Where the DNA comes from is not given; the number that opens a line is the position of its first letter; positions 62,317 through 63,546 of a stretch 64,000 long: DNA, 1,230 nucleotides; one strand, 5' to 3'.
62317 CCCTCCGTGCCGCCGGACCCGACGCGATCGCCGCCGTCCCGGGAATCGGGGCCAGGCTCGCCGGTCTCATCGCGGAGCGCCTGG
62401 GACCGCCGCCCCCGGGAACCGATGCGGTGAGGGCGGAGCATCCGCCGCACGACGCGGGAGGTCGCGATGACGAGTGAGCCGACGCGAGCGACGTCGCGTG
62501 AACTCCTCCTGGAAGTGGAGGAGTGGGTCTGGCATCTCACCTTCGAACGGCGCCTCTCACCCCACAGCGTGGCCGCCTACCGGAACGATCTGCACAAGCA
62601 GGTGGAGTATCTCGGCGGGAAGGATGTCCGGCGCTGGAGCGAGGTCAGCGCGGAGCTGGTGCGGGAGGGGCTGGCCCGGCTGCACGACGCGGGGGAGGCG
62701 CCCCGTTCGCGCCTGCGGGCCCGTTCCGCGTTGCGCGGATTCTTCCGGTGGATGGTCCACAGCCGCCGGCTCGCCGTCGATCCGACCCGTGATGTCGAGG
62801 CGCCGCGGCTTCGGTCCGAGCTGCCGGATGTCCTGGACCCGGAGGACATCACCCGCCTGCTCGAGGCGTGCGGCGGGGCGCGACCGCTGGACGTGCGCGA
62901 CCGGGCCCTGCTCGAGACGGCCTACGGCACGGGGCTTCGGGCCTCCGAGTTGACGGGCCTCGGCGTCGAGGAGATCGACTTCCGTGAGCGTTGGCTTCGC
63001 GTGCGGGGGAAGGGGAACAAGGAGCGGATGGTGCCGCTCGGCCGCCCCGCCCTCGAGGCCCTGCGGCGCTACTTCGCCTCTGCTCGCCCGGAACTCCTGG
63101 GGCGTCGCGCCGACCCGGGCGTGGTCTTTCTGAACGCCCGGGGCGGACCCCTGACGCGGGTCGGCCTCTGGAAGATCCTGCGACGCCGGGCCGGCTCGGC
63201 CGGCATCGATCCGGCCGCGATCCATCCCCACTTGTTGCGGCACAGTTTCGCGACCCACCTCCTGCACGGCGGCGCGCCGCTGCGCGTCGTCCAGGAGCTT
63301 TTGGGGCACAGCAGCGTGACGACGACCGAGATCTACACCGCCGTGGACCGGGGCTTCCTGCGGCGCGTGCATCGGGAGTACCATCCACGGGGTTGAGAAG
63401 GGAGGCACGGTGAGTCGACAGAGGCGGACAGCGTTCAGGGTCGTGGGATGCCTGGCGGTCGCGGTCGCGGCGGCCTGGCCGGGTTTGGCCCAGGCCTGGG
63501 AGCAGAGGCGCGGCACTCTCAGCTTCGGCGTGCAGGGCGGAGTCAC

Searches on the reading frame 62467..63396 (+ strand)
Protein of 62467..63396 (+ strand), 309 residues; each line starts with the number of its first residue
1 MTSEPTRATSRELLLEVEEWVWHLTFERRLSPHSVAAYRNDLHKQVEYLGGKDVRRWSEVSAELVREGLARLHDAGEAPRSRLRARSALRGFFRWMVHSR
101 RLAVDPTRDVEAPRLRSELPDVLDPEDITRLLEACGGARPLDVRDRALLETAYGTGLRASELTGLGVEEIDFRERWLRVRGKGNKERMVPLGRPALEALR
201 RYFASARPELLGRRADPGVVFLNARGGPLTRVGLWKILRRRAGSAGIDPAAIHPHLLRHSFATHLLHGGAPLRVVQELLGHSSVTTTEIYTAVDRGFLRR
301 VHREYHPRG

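Call 16: search_protein_families(library=pfam, proteins=[window:62467-63396:+])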
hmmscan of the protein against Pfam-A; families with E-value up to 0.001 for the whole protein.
window:62467-63396:+ (309 aa): 2 families
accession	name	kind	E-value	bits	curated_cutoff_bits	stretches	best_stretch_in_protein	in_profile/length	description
PF00589.27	Phage_integrase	-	8.6e-47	159.5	27.1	1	122-294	2-169/172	Phage integrase family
PF02899.23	Phage_int_SAM_1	-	1.8e-16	60.6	22.3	1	17-98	1-81/83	Phage integrase, N-terminal SAM-like domain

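Call 41: search_protein_families(library=ncbifam, proteins=[window:62467-63396:+])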
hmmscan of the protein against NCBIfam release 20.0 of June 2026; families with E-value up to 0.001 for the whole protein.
window:62467-63396:+ (309 aa): 11 families
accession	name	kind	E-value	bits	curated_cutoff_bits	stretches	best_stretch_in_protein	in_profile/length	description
NF001399.0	PRK00283.1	subfamily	2.9e-95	319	279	1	16-309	8-299/300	tyrosine recombinase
TIGR02225.1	recomb_XerD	equivalog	5e-93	311.6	329.6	1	19-308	2-289/290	site-specific tyrosine recombinase XerD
TIGR02224.1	recomb_XerC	equivalog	7.9e-85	284.8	335.15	1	18-308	1-292/295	tyrosine recombinase XerC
NF040815.2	recomb_XerA_Arch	equivalog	3.2e-56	190.8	220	1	24-300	7-261/263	site-specific tyrosine recombinase/integron integrase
NF002331.0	PRK01287.1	subfamily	4.7e-54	183.7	371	1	11-307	24-326/365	site-specific tyrosine recombinase XerC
TIGR02249.1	integrase_gron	subfamily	2.7e-32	112.4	265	2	236-293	244-300/315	integron integrase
NF003462.0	PRK05084.1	equivalog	9e-21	74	267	1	143-295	195-346/360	tyrosine recombinase XerS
NF011946.0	PRK15417.1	equivalog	1.2e-20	74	435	2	237-293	260-315/337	integron integrase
NF007370.0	PRK09870.1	subfamily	5.2e-18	65.4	221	1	125-297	15-183/200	tyrosine-type DNA invertase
NF007371.0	PRK09871.1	subfamily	7.5e-16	58.3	222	1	142-294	25-175/198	tyrosine-type DNA invertase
NF040693.1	recomb_GmtY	equivalog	0.00036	19.9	340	0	253-294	392-433/441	gamma-mobile-trio recombinase GmtY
